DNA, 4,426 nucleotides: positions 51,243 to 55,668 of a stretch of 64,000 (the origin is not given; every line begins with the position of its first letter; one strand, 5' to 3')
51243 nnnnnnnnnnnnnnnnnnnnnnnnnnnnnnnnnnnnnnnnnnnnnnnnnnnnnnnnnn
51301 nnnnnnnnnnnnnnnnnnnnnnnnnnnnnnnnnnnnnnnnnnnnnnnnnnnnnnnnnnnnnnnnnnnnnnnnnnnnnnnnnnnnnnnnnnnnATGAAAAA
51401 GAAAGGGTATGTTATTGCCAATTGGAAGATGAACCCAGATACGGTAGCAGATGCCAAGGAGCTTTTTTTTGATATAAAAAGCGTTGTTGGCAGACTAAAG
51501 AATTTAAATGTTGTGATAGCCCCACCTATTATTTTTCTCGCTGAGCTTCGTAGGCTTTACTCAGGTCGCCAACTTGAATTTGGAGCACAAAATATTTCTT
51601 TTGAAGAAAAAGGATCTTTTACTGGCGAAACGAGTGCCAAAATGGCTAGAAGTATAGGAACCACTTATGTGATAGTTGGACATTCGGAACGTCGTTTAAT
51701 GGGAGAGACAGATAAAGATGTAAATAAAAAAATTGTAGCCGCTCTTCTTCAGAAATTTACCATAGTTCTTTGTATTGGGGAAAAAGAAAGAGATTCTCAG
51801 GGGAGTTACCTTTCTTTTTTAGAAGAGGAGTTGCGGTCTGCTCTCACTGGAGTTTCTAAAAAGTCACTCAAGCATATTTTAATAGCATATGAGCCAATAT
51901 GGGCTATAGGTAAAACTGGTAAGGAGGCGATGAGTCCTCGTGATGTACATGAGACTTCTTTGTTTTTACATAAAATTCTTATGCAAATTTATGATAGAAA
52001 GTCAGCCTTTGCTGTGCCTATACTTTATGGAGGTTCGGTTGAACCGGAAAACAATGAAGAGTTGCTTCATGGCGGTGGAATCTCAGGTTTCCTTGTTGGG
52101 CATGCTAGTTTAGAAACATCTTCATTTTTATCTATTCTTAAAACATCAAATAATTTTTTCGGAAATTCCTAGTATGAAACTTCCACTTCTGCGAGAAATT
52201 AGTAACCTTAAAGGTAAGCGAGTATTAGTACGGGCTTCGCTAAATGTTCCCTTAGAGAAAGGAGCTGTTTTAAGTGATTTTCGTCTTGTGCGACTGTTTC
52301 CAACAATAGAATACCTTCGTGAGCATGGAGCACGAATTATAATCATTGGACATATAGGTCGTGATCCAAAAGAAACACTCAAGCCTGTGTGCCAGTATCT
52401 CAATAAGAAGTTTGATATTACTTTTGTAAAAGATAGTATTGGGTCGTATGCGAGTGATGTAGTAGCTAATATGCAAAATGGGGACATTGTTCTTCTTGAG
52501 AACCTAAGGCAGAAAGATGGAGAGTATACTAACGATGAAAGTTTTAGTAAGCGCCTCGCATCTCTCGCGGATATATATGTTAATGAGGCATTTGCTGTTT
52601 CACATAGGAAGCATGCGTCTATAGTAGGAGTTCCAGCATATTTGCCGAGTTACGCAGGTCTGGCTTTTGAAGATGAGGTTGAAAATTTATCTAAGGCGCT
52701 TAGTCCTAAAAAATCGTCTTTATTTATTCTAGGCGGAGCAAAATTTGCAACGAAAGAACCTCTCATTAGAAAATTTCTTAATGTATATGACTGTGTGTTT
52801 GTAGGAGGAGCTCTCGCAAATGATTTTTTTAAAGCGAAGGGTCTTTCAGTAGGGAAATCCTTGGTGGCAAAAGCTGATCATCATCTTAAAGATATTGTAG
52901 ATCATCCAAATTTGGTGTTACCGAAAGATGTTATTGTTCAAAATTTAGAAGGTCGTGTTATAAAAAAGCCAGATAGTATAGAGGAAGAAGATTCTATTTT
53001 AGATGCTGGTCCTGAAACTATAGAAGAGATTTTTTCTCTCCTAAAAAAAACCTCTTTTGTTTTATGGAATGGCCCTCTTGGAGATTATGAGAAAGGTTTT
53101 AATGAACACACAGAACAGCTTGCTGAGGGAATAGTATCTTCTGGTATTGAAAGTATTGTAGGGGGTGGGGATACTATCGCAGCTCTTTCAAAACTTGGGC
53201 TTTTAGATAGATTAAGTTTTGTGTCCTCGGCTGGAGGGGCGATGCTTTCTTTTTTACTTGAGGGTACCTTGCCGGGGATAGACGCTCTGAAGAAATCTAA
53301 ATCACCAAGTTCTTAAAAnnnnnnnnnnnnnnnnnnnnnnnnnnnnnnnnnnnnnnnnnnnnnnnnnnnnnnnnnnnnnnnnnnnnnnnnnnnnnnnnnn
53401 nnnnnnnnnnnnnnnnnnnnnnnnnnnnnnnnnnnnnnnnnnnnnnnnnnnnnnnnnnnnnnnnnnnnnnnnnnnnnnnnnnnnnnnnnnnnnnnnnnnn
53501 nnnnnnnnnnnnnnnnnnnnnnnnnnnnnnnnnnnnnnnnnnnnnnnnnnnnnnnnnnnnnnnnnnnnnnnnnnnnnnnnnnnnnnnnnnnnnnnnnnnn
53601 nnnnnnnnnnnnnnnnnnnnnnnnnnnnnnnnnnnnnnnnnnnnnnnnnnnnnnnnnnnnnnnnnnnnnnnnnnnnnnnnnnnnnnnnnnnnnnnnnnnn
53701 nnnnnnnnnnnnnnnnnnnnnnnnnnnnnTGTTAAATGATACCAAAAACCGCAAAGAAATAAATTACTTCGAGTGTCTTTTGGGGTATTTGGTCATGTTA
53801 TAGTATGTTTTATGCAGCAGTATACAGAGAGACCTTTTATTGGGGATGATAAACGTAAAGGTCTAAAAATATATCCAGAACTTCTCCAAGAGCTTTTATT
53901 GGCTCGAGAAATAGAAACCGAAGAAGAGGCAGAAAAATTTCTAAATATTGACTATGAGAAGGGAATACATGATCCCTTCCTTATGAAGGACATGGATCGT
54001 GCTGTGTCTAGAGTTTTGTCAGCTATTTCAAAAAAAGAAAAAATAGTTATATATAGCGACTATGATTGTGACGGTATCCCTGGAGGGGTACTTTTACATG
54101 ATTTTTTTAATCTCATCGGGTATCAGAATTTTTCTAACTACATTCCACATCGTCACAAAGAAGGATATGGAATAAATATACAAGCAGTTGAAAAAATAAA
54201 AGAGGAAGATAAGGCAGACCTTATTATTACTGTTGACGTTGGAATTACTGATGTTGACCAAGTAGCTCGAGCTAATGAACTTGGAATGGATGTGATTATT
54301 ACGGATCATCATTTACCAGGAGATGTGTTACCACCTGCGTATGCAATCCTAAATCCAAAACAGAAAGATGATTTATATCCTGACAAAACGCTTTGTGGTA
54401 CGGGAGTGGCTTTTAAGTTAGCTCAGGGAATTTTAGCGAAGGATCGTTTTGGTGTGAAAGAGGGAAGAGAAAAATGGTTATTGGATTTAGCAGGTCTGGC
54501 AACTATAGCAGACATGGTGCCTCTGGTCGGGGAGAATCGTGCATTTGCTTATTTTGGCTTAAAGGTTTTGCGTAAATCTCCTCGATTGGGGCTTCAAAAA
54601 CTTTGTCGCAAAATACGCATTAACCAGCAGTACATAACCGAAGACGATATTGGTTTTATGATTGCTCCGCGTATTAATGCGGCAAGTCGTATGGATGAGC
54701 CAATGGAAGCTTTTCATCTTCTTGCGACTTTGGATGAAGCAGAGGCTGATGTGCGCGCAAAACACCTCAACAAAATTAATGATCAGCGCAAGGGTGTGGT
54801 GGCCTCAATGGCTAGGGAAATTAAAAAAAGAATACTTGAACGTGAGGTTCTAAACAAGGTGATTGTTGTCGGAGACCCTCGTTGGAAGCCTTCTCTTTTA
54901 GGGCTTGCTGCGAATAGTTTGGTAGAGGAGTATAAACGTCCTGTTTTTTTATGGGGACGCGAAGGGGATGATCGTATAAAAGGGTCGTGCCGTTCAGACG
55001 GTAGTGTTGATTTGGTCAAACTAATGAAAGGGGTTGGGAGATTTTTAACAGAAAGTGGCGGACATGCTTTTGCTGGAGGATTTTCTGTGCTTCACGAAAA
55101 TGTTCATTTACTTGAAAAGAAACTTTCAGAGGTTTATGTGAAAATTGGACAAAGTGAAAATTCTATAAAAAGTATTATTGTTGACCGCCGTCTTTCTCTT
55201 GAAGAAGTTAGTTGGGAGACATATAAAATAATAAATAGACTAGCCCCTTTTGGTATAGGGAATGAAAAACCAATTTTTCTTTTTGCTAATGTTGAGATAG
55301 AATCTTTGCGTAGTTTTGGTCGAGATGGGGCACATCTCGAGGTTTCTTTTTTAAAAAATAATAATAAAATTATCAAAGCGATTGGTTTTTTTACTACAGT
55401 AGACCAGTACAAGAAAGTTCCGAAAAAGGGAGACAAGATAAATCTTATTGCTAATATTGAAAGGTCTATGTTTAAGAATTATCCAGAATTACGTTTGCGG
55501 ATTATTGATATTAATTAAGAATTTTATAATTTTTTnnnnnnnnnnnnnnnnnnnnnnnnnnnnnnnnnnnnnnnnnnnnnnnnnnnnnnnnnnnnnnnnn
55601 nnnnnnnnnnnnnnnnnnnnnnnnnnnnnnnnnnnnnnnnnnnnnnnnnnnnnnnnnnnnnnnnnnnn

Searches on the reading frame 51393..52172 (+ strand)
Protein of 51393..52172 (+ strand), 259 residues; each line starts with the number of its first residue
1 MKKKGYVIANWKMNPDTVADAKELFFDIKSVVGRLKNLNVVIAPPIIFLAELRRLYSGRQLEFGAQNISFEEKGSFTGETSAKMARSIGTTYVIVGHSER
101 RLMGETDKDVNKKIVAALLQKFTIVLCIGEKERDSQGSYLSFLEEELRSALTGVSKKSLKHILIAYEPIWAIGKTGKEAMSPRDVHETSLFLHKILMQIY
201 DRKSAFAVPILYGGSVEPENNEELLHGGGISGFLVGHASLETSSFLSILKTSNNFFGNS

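Call 17: search_protein_families(library=pfam, proteins=[window:51393-52172:+], max_evalue=0.001)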
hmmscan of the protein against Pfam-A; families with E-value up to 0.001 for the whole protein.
window:51393-52172:+ (259 aa): 1 family
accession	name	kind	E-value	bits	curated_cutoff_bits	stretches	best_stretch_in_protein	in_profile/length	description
PF00121.24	TIM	-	3.3e-69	233.5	20.1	1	6-250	2-243/245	Triosephosphate isomerase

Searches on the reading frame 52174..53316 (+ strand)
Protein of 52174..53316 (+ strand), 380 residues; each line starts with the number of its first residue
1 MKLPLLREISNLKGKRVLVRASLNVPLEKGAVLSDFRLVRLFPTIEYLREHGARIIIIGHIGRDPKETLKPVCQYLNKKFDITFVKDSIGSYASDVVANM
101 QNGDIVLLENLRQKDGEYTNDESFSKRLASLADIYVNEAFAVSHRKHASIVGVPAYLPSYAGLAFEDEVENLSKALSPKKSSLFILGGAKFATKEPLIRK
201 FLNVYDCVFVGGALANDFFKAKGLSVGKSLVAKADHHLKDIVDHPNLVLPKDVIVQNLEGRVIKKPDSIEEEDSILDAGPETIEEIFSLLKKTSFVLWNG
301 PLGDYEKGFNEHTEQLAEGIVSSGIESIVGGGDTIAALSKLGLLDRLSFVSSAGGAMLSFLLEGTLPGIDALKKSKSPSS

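Call 17: search_protein_families(library=pfam, proteins=[window:52174-53316:+], max_evalue=0.001)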
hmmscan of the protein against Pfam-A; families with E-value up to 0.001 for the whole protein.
window:52174-53316:+ (380 aa): 1 family
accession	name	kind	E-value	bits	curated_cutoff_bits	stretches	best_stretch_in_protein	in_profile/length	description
PF00162.24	PGK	-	8.1e-104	348.1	27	1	11-361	5-376/379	Phosphoglycerate kinase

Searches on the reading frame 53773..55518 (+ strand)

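Call 17: search_protein_families(library=pfam, proteins=[window:53773-55518:+], max_evalue=0.001)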
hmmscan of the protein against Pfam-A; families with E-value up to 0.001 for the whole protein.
window:53773-55518:+ (581 aa): 3 families
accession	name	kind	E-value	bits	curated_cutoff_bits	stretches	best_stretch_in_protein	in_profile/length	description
PF01368.27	DHH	-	9.7e-23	81.2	28.1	1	90-224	1-104/125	DHH family, N-terminal domain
PF17768.7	RecJ_OB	-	7.3e-21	74.7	27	1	470-579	1-107/107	RecJ OB domain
PF02272.25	DHHA1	-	2.2e-10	41.4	25.9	1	362-453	3-98/102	DHHA1 domain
